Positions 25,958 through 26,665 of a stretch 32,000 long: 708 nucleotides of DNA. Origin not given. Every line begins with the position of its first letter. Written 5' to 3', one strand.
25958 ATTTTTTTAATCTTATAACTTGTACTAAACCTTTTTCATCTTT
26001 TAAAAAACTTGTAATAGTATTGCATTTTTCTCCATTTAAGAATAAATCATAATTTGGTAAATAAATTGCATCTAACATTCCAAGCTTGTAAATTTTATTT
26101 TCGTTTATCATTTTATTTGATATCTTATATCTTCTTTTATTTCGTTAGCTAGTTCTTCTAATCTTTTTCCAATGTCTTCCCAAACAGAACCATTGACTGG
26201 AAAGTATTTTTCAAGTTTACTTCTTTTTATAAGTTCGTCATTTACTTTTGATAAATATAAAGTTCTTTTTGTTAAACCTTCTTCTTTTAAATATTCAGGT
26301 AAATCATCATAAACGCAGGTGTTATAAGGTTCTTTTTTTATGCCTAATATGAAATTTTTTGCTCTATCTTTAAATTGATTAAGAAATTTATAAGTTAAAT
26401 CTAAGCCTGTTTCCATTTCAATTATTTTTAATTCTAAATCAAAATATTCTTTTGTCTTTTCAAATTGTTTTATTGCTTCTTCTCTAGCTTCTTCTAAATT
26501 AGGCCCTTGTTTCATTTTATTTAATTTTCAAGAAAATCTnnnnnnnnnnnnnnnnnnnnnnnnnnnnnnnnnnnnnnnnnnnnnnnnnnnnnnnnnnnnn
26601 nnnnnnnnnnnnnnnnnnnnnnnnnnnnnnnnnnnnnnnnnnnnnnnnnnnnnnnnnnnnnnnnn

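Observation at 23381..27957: Thirteen-gene, translationally coupled ORFan operon (ASCH + minimal CARF-like protein) abutting the 23S rRNA gene: best candidate for an undescribed system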

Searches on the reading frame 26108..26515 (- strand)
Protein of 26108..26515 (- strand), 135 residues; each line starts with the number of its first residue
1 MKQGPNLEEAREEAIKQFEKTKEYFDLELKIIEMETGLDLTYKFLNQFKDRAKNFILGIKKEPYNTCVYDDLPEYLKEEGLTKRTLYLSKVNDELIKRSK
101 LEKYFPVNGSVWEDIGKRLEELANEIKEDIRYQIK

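Call 6: search_protein_families(library=pfam, max_evalue=1, proteins=[window:26108-26515:-])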
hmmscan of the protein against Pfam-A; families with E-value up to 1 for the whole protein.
window:26108-26515:- (135 aa): 2 families
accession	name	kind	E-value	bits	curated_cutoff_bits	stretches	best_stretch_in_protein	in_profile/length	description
PF14804.11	Jag_N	-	0.0076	17.1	25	1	3-35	2-32/50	Jag N-terminus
PF00483.29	NTP_transferase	-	0.091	12.8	21.2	1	68-117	184-231/245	Nucleotidyl transferase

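Call 10: search_protein_families(library=phrogs, max_evalue=0.1, proteins=[window:26108-26515:-])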
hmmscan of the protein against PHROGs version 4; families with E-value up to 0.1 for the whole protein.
window:26108-26515:- (135 aa): 0 families

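Call 44: search_protein_families(library=ncbifam, max_evalue=0.1, proteins=[window:26108-26515:-])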
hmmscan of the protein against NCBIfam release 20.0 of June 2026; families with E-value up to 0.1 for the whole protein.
window:26108-26515:- (135 aa): 0 families

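Call 45: search_protein_families(library=padloc, max_evalue=0.1, proteins=[window:26108-26515:-])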
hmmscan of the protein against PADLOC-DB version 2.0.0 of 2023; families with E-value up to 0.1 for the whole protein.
window:26108-26515:- (135 aa): 0 families

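Call 84: find_related_loci(query=window:26108-26515:-, collection=viral_contigs, flank=6000)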
Query window:26108-26515:- (135 aa) in viral_contigs; peptide patterns used: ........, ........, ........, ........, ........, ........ (x = any residue, [..] = any of these).
62 stretches matched a pattern, but none encodes a relative of the query by tblastn (E <= 1e-3).
